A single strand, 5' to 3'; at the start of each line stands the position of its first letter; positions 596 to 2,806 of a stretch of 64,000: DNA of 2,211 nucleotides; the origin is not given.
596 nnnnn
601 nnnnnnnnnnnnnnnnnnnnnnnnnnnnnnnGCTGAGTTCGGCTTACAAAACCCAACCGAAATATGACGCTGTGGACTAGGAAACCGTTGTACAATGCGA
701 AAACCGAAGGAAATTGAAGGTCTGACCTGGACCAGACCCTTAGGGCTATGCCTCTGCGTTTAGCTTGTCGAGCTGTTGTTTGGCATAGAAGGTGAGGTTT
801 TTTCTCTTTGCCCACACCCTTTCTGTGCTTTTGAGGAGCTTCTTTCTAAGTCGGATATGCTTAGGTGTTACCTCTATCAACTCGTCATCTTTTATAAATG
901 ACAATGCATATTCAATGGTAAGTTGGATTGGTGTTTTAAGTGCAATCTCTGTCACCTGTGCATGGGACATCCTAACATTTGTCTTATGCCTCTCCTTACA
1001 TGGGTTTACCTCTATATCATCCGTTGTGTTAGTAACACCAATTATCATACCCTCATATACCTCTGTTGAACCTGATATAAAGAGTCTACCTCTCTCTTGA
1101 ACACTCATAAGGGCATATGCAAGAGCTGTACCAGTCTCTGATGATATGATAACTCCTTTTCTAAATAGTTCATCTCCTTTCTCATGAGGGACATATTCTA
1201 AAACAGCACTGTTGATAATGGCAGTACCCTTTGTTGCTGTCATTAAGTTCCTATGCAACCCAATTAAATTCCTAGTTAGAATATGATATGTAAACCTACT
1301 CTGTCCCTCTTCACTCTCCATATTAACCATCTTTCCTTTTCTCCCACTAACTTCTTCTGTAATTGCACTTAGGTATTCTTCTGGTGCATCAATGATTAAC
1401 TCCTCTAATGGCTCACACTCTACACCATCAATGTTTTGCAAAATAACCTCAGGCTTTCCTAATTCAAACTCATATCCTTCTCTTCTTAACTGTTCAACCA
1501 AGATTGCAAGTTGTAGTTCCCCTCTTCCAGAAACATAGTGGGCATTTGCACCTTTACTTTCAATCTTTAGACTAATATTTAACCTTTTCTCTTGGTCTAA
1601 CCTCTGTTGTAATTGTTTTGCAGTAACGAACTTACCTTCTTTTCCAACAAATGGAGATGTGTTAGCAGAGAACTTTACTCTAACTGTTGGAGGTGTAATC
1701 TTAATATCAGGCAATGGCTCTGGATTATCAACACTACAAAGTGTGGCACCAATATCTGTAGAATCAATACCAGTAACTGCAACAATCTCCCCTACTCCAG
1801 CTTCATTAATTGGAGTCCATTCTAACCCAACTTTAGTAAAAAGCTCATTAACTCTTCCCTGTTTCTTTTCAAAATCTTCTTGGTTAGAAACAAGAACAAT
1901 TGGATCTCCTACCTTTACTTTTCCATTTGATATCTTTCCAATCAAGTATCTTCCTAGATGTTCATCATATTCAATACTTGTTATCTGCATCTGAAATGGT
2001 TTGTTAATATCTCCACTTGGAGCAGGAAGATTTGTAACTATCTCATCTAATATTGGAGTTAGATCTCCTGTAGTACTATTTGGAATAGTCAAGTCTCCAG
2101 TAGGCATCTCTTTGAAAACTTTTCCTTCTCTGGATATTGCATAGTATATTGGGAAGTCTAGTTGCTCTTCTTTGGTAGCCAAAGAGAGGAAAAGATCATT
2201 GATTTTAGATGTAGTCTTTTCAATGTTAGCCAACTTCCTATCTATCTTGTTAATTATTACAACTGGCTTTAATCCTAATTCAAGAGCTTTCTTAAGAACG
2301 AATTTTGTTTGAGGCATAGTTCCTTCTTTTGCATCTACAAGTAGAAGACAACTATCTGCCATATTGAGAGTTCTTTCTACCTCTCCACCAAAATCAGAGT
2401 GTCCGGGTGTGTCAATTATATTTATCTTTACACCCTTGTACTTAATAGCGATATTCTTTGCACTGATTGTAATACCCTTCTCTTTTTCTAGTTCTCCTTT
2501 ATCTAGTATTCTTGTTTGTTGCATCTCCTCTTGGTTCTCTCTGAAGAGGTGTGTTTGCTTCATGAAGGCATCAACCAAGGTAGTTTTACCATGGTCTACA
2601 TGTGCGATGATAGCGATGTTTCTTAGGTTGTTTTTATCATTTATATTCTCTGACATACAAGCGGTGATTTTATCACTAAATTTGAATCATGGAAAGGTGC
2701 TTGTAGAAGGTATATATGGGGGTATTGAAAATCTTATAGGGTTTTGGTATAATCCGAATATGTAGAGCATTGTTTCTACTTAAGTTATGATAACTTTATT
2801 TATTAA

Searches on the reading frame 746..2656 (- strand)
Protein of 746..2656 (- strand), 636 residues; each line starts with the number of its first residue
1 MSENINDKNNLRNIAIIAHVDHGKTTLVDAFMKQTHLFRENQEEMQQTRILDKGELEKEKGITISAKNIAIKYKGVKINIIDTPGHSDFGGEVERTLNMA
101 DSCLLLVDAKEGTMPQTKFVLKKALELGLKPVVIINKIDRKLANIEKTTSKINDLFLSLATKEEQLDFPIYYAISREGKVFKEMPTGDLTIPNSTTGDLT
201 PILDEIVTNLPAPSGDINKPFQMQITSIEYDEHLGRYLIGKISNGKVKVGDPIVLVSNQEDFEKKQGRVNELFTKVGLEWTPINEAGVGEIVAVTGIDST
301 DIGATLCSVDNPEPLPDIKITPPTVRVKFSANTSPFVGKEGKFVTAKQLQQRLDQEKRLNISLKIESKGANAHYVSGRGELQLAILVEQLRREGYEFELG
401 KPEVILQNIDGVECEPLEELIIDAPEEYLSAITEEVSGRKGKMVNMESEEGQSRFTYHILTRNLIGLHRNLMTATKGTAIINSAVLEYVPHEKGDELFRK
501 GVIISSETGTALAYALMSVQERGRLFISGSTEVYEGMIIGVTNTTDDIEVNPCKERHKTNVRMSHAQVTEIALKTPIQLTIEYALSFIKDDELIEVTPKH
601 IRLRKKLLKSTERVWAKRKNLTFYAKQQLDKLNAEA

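Call 7: search_protein_families(library=pfam, proteins=[window:746-2656:-], max_evalue=0.001)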
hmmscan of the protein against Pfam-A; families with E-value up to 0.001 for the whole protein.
window:746-2656:- (636 aa): 7 families
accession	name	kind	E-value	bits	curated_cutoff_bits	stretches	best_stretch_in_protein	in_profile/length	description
PF00009.33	GTP_EFTU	-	8.2e-53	179.2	26.5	1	10-211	2-187/188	Elongation factor Tu GTP binding domain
PF21018.2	BipA_C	-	3.1e-40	136.8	23.8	1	500-609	1-109/110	TypA/BipA C-terminal domain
PF00679.30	EFG_C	-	5e-15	55.8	27.9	1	414-490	3-80/89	Elongation factor G C-terminus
PF22042.2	EF-G_D2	-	6.1e-10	39.5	27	1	220-309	1-84/84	Elongation factor G domain 2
PF03144.31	GTP_EFTU_D2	-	5.7e-09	36.7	30.3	1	235-307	1-73/73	Elongation factor Tu domain 2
PF01926.29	MMR_HSR1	-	7.6e-07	29.7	21.9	1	14-137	2-113/113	50S ribosome-binding GTPase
PF00735.24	Septin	-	0.00015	21.6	26.2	1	13-89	6-75/280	Septin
